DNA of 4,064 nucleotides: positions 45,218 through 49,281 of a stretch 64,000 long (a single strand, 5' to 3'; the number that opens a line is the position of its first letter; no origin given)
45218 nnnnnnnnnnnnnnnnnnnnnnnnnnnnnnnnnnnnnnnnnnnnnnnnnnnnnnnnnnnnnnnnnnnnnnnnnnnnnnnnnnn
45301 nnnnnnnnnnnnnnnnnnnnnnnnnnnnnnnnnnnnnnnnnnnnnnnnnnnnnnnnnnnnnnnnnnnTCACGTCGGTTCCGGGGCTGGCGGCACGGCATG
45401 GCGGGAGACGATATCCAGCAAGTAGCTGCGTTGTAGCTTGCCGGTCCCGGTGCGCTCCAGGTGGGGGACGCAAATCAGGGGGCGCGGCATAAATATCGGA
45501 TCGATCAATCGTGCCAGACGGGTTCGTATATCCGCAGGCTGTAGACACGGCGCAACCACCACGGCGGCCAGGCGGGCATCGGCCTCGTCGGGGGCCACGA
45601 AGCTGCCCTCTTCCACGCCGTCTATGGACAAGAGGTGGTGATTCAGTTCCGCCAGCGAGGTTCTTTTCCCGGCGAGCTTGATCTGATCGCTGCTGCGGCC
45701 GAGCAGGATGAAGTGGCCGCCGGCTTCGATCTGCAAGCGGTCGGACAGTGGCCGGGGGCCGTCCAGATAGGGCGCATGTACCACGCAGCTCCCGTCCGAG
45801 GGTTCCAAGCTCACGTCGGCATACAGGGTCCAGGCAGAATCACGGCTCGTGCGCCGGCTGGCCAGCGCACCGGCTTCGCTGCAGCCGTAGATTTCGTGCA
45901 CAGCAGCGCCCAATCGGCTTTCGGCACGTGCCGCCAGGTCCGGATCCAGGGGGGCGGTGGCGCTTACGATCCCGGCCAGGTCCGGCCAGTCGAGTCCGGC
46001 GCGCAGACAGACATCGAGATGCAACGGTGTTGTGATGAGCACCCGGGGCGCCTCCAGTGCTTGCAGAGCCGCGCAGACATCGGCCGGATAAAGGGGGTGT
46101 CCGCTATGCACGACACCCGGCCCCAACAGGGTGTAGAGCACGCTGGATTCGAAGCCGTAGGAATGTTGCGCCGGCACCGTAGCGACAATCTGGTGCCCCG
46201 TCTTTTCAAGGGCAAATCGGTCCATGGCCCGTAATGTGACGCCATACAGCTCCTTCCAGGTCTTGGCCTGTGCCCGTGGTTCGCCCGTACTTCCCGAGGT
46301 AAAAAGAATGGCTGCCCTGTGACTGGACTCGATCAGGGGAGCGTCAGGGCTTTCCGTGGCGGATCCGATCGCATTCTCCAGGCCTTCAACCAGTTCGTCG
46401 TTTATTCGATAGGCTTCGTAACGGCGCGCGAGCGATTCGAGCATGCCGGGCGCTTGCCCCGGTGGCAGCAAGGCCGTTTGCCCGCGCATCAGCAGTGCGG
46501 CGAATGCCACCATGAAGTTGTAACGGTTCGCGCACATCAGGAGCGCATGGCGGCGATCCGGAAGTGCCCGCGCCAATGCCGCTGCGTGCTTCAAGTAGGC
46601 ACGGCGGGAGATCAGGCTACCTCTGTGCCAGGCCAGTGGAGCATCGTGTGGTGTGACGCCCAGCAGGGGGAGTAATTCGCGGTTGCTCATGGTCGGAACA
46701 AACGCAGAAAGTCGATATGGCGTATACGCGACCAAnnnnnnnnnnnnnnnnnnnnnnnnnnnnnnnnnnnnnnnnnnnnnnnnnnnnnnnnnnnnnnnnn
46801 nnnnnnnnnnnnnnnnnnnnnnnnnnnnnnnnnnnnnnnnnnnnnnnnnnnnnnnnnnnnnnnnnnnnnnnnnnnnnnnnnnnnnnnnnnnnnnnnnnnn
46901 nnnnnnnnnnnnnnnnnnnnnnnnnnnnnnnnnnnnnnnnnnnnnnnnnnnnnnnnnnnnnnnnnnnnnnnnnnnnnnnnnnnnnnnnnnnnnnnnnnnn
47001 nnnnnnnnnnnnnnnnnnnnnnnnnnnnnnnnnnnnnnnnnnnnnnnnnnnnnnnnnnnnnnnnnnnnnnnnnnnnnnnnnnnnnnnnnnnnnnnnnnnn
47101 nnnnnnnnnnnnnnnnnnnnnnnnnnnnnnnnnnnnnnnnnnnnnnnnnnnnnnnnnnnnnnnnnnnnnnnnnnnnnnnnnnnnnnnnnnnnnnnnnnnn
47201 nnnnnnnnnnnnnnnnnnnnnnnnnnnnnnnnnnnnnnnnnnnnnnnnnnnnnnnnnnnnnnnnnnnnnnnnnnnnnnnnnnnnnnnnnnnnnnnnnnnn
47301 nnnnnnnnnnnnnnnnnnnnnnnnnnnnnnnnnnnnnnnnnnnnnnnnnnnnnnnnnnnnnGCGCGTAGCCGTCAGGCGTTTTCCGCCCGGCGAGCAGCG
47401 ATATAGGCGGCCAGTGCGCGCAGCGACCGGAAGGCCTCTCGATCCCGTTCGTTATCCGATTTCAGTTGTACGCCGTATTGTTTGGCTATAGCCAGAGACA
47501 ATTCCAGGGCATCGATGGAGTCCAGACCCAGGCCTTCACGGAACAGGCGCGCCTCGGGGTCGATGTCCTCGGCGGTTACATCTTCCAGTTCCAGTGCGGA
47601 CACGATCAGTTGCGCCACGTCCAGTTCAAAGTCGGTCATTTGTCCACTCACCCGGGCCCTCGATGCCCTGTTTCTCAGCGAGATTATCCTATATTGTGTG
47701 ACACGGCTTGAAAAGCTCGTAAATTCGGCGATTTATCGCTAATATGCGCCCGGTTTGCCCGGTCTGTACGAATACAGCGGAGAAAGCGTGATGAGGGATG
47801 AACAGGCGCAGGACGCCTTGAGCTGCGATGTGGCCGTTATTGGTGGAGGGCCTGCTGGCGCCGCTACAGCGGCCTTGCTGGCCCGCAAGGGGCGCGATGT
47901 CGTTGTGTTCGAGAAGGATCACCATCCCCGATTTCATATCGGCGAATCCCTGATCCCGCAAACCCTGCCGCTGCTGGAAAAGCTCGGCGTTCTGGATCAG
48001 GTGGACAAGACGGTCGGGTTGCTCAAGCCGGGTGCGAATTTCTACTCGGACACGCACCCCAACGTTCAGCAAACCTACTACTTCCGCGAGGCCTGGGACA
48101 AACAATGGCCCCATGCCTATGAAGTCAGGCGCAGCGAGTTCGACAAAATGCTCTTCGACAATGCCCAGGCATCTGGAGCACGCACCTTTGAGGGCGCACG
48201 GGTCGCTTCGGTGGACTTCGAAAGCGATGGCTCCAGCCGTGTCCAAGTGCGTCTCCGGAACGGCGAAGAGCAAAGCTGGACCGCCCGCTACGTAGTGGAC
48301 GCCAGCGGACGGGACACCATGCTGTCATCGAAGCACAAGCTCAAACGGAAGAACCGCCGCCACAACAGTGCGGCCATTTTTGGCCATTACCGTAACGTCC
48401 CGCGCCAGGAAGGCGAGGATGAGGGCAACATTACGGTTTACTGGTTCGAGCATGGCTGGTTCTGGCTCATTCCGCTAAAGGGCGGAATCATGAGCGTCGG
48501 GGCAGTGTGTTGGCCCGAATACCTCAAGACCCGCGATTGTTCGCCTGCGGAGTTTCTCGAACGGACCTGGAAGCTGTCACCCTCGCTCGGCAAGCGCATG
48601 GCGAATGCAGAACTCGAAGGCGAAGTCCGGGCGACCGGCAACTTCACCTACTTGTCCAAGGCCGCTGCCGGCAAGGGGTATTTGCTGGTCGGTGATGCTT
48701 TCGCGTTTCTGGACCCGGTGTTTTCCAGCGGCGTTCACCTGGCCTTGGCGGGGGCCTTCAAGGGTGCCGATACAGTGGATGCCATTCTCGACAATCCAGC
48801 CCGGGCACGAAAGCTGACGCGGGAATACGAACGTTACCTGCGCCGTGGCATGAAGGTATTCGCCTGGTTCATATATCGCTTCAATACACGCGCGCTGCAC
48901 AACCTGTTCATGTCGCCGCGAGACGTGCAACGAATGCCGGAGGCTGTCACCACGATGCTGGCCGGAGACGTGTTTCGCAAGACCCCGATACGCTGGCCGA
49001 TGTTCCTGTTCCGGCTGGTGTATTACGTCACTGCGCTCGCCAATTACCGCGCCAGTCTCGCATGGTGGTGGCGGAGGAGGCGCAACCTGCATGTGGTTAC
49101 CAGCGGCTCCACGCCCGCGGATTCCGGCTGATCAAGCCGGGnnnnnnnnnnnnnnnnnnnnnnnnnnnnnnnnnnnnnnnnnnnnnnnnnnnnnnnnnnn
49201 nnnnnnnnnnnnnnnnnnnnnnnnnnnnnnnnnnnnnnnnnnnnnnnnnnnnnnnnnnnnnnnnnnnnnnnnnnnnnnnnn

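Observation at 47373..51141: Aryl-polyene/xanthomonadin-like cluster with a probable flavin-dependent halogenase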

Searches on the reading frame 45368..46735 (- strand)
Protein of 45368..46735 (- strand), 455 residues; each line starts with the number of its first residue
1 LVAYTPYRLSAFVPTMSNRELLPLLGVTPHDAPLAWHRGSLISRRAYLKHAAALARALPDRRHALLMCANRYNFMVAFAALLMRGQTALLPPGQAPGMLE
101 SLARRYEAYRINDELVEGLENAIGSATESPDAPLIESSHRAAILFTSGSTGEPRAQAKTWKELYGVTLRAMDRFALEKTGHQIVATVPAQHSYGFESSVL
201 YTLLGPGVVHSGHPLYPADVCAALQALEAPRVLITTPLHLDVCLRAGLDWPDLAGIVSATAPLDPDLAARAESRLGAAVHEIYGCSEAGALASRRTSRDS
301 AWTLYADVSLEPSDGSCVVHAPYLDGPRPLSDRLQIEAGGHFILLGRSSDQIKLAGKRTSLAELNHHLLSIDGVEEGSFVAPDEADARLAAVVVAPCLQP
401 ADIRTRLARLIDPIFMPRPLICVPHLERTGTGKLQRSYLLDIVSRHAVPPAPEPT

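Call 3: search_protein_families(library=pfam, proteins=[window:45368-46735:-])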
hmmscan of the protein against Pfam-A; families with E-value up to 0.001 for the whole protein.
window:45368-46735:- (455 aa): 1 family
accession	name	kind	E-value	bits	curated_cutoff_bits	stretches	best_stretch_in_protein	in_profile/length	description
PF00501.34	AMP-binding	-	1.9e-16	60.3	29.9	1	129-299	152-335/384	AMP-binding enzyme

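Call 4: search_protein_families(library=ncbifam, proteins=[window:45368-46735:-])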
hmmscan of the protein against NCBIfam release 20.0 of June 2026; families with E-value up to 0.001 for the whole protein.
window:45368-46735:- (455 aa): 53 families (the best 25 are shown)
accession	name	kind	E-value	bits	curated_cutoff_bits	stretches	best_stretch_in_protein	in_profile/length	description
TIGR02372.1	4_coum_CoA_lig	equivalog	3.9e-24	85.1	334.7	1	138-435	94-386/386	4-coumarate--CoA ligase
NF004837.0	PRK06187.1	subfamily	2e-20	72.5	476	2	114-300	146-335/531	long-chain-fatty-acid--CoA ligase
TIGR01733.1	AA-adenyl-dom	subfamily_domain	1.1e-16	60.6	317.4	2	122-298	105-284/409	amino acid adenylation domain-containing protein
NF009922.0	PRK13383.1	equivalog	4.5e-13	48.6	987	1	113-304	155-351/528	acyl-CoA synthetase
NF038078.1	NRPS_MxcG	equivalog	6.7e-13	46.8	2300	1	331-445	844-962/1442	myxochelin non-ribosomal peptide synthetase MxcG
NF006167.0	PRK08308.1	equivalog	7.9e-13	48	513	1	143-292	106-252/414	acyl-CoA synthetase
TIGR03098.1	ligase_PEP_1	hypoth_equivalog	1.9e-12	46.5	592.35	2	122-242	148-265/517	acyl-CoA ligase (AMP-forming), exosortase A system-associated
NF006386.0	PRK08633.1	equivalog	7.5e-12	43.8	1221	1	137-293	781-940/1147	acyl-[ACP]--phospholipid O-acyltransferase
NF004511.1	PRK05852.1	equivalog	1.7e-10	40.1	650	1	137-294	154-317/505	FadD7 family fatty acid--CoA ligase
TIGR03208.1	cyc_hxne_CoA_lg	equivalog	6.9e-10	38.3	792.3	1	141-300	198-359/538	cyclohexanecarboxylate-CoA ligase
NF005702.0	PRK07514.1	subfamily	4e-09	35.3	558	1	131-294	150-313/506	malonyl-CoA synthase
NF001208.0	PRK00174.1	subfamily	8e-09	34.3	657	1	332-445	501-622/649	acetate--CoA ligase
TIGR02188.1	Ac_CoA_lig_AcsA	equivalog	1.6e-08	33.3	724.95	1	332-445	485-607/629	acetate--CoA ligase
NF053567.1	HBDA_AROS1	equivalog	1.8e-08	33.2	1000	1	332-443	400-519/523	3-hydroxybenzoate--CoA ligase HbdA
NF005858.0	PRK07787.1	subfamily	2.3e-08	32.9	575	1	336-439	361-468/471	acyl-CoA synthetase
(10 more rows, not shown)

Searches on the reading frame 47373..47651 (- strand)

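Call 3: search_protein_families(library=pfam, proteins=[window:47373-47651:-])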
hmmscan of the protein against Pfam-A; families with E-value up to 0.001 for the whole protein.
window:47373-47651:- (92 aa): 1 family
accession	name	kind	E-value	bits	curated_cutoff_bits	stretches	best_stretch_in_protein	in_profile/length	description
PF00550.31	PP-binding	-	8.1e-10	39.3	20.8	1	20-84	8-67/67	Phosphopantetheine attachment site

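Call 4: search_protein_families(library=ncbifam, proteins=[window:47373-47651:-])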
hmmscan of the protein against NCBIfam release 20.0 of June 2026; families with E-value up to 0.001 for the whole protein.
window:47373-47651:- (92 aa): 11 families
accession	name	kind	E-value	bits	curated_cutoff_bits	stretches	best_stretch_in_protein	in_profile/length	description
NF006617.0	PRK09184.1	subfamily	8.9e-35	118.6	70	1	4-89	10-95/96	phosphopantetheine-binding protein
NF003757.0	PRK05350.1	equivalog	1.9e-08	34.3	65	1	21-67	17-62/83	acyl carrier protein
NF058660.1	cispen_ACP_AmcB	equivalog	2e-08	34.3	80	1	12-87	6-78/80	cispentacin biosynthesis acyl carrier protein AmcB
NF005480.0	PRK07081.1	equivalog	6.5e-07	29.2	72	1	24-86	16-75/83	acyl carrier protein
NF002148.0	PRK00982.1-2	subfamily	7.2e-07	29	71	1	8-86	5-76/79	acyl carrier protein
TIGR00517.1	acyl_carrier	equivalog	2.5e-06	27.3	70.45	1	11-86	7-75/77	acyl carrier protein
NF002151.0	PRK00982.1-5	equivalog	2e-05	24.6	92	1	5-68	1-60/78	acyl carrier protein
NF002149.0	PRK00982.1-3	equivalog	4.4e-05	23.3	106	1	5-68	1-59/78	acyl carrier protein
NF005079.0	PRK06508.1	equivalog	7.8e-05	23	83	1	12-64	8-56/93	acyl carrier protein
NF002150.0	PRK00982.1-4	subfamily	9.4e-05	22.6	66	1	12-87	10-78/80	acyl carrier protein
NF005798.0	PRK07639.1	equivalog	0.00012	22.4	100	1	12-87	10-81/91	petrobactin biosynthesis protein AsbD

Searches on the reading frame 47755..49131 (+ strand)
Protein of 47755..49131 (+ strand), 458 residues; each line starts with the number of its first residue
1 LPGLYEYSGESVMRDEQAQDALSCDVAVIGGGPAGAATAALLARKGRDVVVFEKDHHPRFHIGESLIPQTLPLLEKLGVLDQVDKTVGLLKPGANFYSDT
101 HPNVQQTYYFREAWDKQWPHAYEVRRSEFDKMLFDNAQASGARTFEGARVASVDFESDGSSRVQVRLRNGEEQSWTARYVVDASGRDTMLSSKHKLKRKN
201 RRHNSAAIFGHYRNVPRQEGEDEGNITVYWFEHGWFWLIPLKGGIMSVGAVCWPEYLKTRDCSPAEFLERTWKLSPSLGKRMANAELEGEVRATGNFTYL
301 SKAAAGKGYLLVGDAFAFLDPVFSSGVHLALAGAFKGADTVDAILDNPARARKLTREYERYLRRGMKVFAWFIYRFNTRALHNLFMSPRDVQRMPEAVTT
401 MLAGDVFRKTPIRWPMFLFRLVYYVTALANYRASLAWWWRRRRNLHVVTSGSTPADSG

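Call 3: search_protein_families(library=pfam, proteins=[window:47755-49131:+])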
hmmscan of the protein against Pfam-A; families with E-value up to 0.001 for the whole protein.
window:47755-49131:+ (458 aa): 11 families
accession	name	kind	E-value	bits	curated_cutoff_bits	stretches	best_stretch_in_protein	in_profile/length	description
PF04820.20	Trp_halogenase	-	2.2e-31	109.7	21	2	116-379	147-391/458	Tryptophan halogenase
PF01494.25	FAD_binding_3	-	4.9e-24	85.6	22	1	24-354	2-331/349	FAD binding domain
PF01266.30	DAO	-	2.3e-13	50.8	27.9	1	25-58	1-34/353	FAD dependent oxidoreductase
PF12831.13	FAD_oxidored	-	2.7e-10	40.6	27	1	25-185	1-145/416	FAD dependent oxidoreductase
PF13450.12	NAD_binding_8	-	2.6e-09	37.6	21.9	1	28-61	1-34/68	NAD(P)-binding Rossmann-like domain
PF05834.18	Lycopene_cycl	-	3.9e-06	26.6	23.4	0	25-54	1-32/380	Lycopene cyclase protein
PF07992.20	Pyr_redox_2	-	5.7e-06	26.4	26.1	1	25-62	2-40/291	Pyridine nucleotide-disulphide oxidoreductase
PF00890.30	FAD_binding_2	-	1.1e-05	25.3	20.4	1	25-58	1-34/414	FAD binding domain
PF03486.20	HI0933_like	-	2.3e-05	24.4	50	1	25-57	2-34/244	HI0933-like protein Rossmann domain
PF01593.30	Amino_oxidase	-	0.0001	22.2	19.8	0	139-190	214-260/443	Flavin containing amine oxidoreductase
PF00070.33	Pyr_redox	-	0.0003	21.7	22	0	26-64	2-40/82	Pyridine nucleotide-disulphide oxidoreductase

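Call 4: search_protein_families(library=ncbifam, proteins=[window:47755-49131:+])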
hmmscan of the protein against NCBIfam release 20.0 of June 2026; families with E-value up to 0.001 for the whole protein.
window:47755-49131:+ (458 aa): 93 families (the best 25 are shown)
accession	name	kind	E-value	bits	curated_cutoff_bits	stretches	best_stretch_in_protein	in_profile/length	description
NF033113.0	halo_ClmS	equivalog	4.5e-66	223.5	900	1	24-380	3-360/570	chloramphenicol-biosynthetic FADH2-dependent halogenase CmlS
NF049967.1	QhpG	equivalog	1.7e-50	172.2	240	1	26-364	1-309/423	flavin-dependent monooxygenase QhpG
TIGR02032.1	GG-red-SF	subfamily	5.7e-35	121.4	158.8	1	25-339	2-295/297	geranylgeranyl reductase family protein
NF038171.1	maturase_LodB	equivalog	2.2e-32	112.5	400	1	25-368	1-336/361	lysine-epsilon-oxidase maturase LodB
NF038174.1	maturase_GoxB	equivalog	3e-29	102.2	400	1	25-369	2-335/358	glycine oxidase maturase GoxB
NF045655.1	MkRedMenJ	equivalog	3.2e-17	62.6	700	1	23-360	4-334/406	menaquinone reductase MenJ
NF004833.1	PRK06185.1-1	subfamily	2.7e-16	59.3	488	1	25-389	4-358/403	FAD-dependent oxidoreductase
NF004834.1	PRK06185.1-3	subfamily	5.3e-16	58.4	500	1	20-354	4-332/420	FAD-dependent oxidoreductase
NF005691.0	PRK07494.1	equivalog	3e-15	55.7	459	1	21-368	6-341/404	UbiH/UbiF family hydroxylase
NF005313.0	PRK06847.1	subfamily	5.5e-14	51.9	372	1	25-175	6-152/375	hypothetical protein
NF004829.0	PRK06183.1-3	subfamily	1.1e-13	50.8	390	1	18-187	3-174/520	bifunctional 3-(3-hydroxy-phenyl)propionate/3-hydroxycinnamic acid hydroxylase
TIGR01988.1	Ubi-OHases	subfamily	8.2e-13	47.9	224.65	1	25-365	1-338/387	ubiquinone biosynthesis hydroxylase, UbiH/UbiF/VisC/COQ6 family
NF004832.0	PRK06184.1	subfamily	8.8e-13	47.8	476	1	22-188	5-171/506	hypothetical protein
NF006092.0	PRK08244.1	equivalog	1e-12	47.5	644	1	23-250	2-217/494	monooxygenase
NF041080.1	DGGGPL_reductase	equivalog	1.8e-12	46.9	580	1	25-349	3-320/447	digeranylgeranylglycerophospholipid reductase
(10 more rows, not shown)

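Call 10: find_homologous_proteins(query=window:47791-49131:+)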
Query window:47791-49131:+ (446 aa): 8000 proteins with E <= 0.001 among 8000 candidates; the best 120 are listed.
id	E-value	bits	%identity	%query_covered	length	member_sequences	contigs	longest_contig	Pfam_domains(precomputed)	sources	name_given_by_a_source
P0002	0.0e+0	1039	100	100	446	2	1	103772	PF01266.31,PF13450.13,PF00890.31,PF07992.21,PF03486.21,PF04820.21,PF05834.19,PF01494.26,PF12831.14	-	-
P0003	3.9e-269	911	86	100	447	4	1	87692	PF01266.31,PF13450.13,PF00890.31,PF07992.21,PF04820.21,PF05834.19,PF01494.26,PF12831.14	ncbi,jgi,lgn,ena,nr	ncbi:MAG TPA: NAD(P)/FAD-dependent oxidoreductase [Gammaproteobacteria bacterium]|nr:NAD(P)/FAD-depe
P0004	1.1e-268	909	87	100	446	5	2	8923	PF01266.31,PF13450.13,PF00890.31,PF07992.21,PF04820.21,PF05834.19,PF01494.26,PF12831.14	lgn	-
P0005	5.9e-263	890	85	100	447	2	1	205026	PF01266.31,PF13450.13,PF00890.31,PF07992.21,PF04820.21,PF05834.19,PF01494.26,PF12831.14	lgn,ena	-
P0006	9.6e-249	844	80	99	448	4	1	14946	PF01266.31,PF13450.13,PF07992.21,PF04820.21,PF05834.19,PF01494.26,PF12831.14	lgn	-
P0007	3.9e-248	842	78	100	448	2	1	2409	PF01266.31,PF13450.13,PF04820.21,PF01494.26,PF12831.14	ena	-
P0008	1.1e-243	827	79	100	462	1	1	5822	PF01266.31,PF13450.13,PF07992.21,PF04820.21,PF01494.26,PF12831.14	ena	-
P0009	1.6e-232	790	75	100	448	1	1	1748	PF01266.31,PF13450.13,PF04820.21,PF05834.19,PF01494.26,PF12831.14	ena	-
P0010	2.4e-232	790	76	98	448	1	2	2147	PF01266.31,PF13450.13,PF00890.31,PF07992.21,PF04820.21,PF05834.19,PF01494.26,PF12831.14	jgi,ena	-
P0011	8.7e-231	784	74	100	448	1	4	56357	PF01266.31,PF13450.13,PF00890.31,PF07992.21,PF04820.21,PF05834.19,PF01494.26,PF12831.14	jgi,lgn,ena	-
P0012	9.6e-231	784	76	99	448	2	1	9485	PF01266.31,PF13450.13,PF00890.31,PF07992.21,PF04820.21,PF05834.19,PF01494.26,PF12831.14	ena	-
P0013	1.1e-229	781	74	99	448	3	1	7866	PF01266.31,PF13450.13,PF00890.31,PF07992.21,PF04820.21,PF01494.26,PF12831.14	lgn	-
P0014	4.1e-229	779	77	95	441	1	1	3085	PF01266.31,PF13450.13,PF04820.21,PF01494.26,PF12831.14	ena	-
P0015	7.7e-228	775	74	99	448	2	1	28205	PF01266.31,PF13450.13,PF00890.31,PF07992.21,PF04820.21,PF05834.19,PF01494.26,PF12831.14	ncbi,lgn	ncbi:MAG: NAD(P)/FAD-dependent oxidoreductase [Gammaproteobacteria bacterium]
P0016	1.2e-226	771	74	99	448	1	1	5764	PF01266.31,PF13450.13,PF07992.21,PF04820.21,PF05834.19,PF01494.26,PF12831.14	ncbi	-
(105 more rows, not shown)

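Call 18: find_related_loci(query=A1, collection=genome_contigs, flank=10000)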
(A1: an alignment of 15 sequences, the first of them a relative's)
Query A1 (446 aa) in genome_contigs; peptide patterns used: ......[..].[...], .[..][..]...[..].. (x = any residue, [..] = any of these).
600 stretches matched a pattern (row limit reached: there are more); 595 encode a relative of the query (tblastn E <= 1e-3); the best 80 are kept; 80 distinct loci.
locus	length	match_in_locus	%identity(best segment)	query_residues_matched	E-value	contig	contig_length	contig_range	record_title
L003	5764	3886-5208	74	5-444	0e+0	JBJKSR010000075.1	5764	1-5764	MAG: Gammaproteobacteria bacterium isolate Bin_87 S1Ck127_3228654_flag_1_multi_6.0000_len_5764, whole genome shotgun seq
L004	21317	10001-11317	63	1-441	0e+0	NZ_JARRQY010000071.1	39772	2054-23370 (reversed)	MAG: Acidihalobacter sp. isolate Spart_214_MAG scaffold_237, whole genome shotgun sequence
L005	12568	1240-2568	52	3-443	6e-157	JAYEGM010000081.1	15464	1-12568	MAG: Pseudomonadota bacterium isolate MAG246 MAG246_81, whole genome shotgun sequence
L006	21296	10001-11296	54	13-445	1e-151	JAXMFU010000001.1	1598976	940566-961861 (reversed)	MAG: Candidatus Competibacteraceae bacterium isolate STL-PRO95 C1.169.fa-1, whole genome shotgun sequence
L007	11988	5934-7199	54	10-433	6e-151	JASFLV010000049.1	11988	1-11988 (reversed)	MAG: Thioalkalispiraceae bacterium isolate D0817M20remetaG_Bin_170 D0817M20remetaG_FD_scaffold_824_c1, whole genome shot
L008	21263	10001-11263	52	12-434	1e-148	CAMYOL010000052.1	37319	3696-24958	MAG: uncultured Ectothiorhodospiraceae bacterium isolate ES_Gamma_064 genome assembly, contig: scaffold_434, whole genom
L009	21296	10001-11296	54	13-444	2e-148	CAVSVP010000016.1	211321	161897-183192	MAG: uncultured proteobacterium isolate MFD05684.bin.1.338 genome assembly, contig: contig_16917, whole genome shotgun s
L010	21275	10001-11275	53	11-436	5e-148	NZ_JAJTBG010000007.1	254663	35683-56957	MAG: Oryzomicrobium sp. isolate MS_R1_15 NODE_13_length_254663_cov_15.086101, whole genome shotgun sequence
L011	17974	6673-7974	53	12-444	3e-147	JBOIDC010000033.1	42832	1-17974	MAG: Gammaproteobacteria bacterium isolate SD8036_metabat2.bin.3 NODE_311_length_42832_cov_1.871373, whole genome shotgu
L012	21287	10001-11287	52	5-434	1e-147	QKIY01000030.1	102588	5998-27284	MAG: Gammaproteobacteria bacterium isolate SZUA-592 scaffold_238, whole genome shotgun sequence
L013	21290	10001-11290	51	11-441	6e-147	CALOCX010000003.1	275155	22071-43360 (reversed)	MAG: uncultured Gammaproteobacteria bacterium isolate LOGT_bin.0252 genome assembly, contig: contig_38999, whole genome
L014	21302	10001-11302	53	13-444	5e-147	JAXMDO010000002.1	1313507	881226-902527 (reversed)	MAG: Rhodospirillales bacterium isolate STL-PRO38 C1.338.fa-2, whole genome shotgun sequence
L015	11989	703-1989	51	1-431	3e-146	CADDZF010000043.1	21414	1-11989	Methylococcaceae bacterium isolate 16 genome assembly, contig: NODE_1572_length_21414_cov_5.114248, whole genome shotgun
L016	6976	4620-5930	53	12-444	2e-146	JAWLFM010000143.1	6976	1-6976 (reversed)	MAG: Thioalkalivibrio sp. isolate 21BLK6-1.bin.142 NODE_12337_length_6976_cov_12.175367, whole genome shotgun sequence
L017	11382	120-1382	52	12-433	6e-146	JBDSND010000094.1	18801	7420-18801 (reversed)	MAG: Casimicrobiaceae bacterium isolate cluster1_bin.408 k127_15048066, whole genome shotgun sequence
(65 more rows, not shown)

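Call 44: predict_structure(alignment_id=A1)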
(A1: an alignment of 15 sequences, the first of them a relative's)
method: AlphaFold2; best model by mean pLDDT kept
length: 446 residues; sequences in the alignment: 15
mean_pLDDT: 88.1   pTM: 0.89
mean pLDDT of the five models: 88.1, 86.2, 85.8, 84.0, 82.8
residues with pLDDT >= 90: 252; 70-90: 166; 50-70: 20; < 50: 8
segments of 3 or more residues with pLDDT < 50: 1-6
pLDDT, mean of each block of 10 residues (from residue 1): 56 96 97 98 84 92 97 95 93 93 91 93 98 94 91 94 97 81 81 86 93 93 93 92 83 93 95 93 80 92 77 84 97 96 94 86 86 80 85 75 84 89 87 71 51
secondary structure, 60 per line:
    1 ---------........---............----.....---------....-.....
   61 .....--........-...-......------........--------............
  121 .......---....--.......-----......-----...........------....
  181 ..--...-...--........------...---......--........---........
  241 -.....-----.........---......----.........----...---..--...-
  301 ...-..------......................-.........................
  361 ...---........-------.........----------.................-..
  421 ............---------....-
elements in order: E10-17 H21-32 E37-41 E51-54 H56-65 H68-75 E77-79 E81-86 E93-97 E109-113 H114-127 E131-134 E137-143 E149-154 E160-170 H177-182 E185-187 E194-201 E214-219 E222-229 E233-240 H242-246 H252-260 H264-269 E274-282 E287-289 E297-299 H313-334 H336-363 H367-374 H382-390 H401-417 H419-432 H442-445

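Call 46: fold_search(model_id=the predicted structure, library=pdb)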
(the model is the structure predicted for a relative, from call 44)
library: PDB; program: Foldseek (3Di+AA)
matches with E <= 10: 1956; with E <= 0.001: 1397
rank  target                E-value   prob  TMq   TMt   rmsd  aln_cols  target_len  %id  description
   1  8zop                  1.8e-37  1.00  0.77  0.84   3.8       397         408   31  Structure of FasV in complex with FAD (released 2025-04-02)
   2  5dbj_C                1.9e-35  1.00  0.82  0.84   2.5       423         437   29  Crystal structure of halogenase PltA (released 2015-10-07)
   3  5dbj_D                2.2e-34  1.00  0.81  0.84   3.1       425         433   29  Crystal structure of halogenase PltA (released 2015-10-07)
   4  8gu0_A                2.6e-34  1.00  0.77  0.77   4.0       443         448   28  Crystal structure of a fungal halogenase RadH (released 2023-07-26)
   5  3nix_E                3.8e-34  1.00  0.83  0.90   2.7       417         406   26  Crystal structure of flavoprotein/dehydrogenase from Cytophaga hutchinsonii. Northeast Structural Genomics Consortium  (released 2010-06-30)
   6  5dbj_A                5.1e-34  1.00  0.81  0.83   2.6       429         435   29  Crystal structure of halogenase PltA (released 2015-10-07)
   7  3i3l                  5.7e-34  1.00  0.74  0.61   5.6       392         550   29  Crystal structure of CmlS, a flavin-dependent halogenase (released 2010-03-09)
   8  3e1t                  6.3e-34  1.00  0.75  0.77   8.4       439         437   29  Structure and action of the myxobacterial chondrochloren halogenase CndH, a new variant of FAD-dependent halogenases (released 2009-02-24)
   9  7fco_B                7.1e-34  1.00  0.81  0.84   2.7       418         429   31  ChlB4 Halogenase (released 2022-03-16)
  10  8gu0_B                8.4e-34  1.00  0.79  0.78   4.3       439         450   29  Crystal structure of a fungal halogenase RadH (released 2023-07-26)
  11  3nix_A                1.1e-33  1.00  0.83  0.90   3.0       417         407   26  Crystal structure of flavoprotein/dehydrogenase from Cytophaga hutchinsonii. Northeast Structural Genomics Consortium  (released 2010-06-30)
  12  3nix_C                2.6e-33  1.00  0.82  0.90   2.7       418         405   27  Crystal structure of flavoprotein/dehydrogenase from Cytophaga hutchinsonii. Northeast Structural Genomics Consortium  (released 2010-06-30)
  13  5buk_B                2.9e-33  1.00  0.81  0.84   2.6       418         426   31  Structure of flavin-dependent chlorinase Mpy16 (released 2016-03-09)
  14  3nix_D                3.9e-33  1.00  0.82  0.90   2.7       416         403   27  Crystal structure of flavoprotein/dehydrogenase from Cytophaga hutchinsonii. Northeast Structural Genomics Consortium  (released 2010-06-30)
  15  5buk_A                9.1e-33  1.00  0.81  0.83   2.7       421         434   31  Structure of flavin-dependent chlorinase Mpy16 (released 2016-03-09)
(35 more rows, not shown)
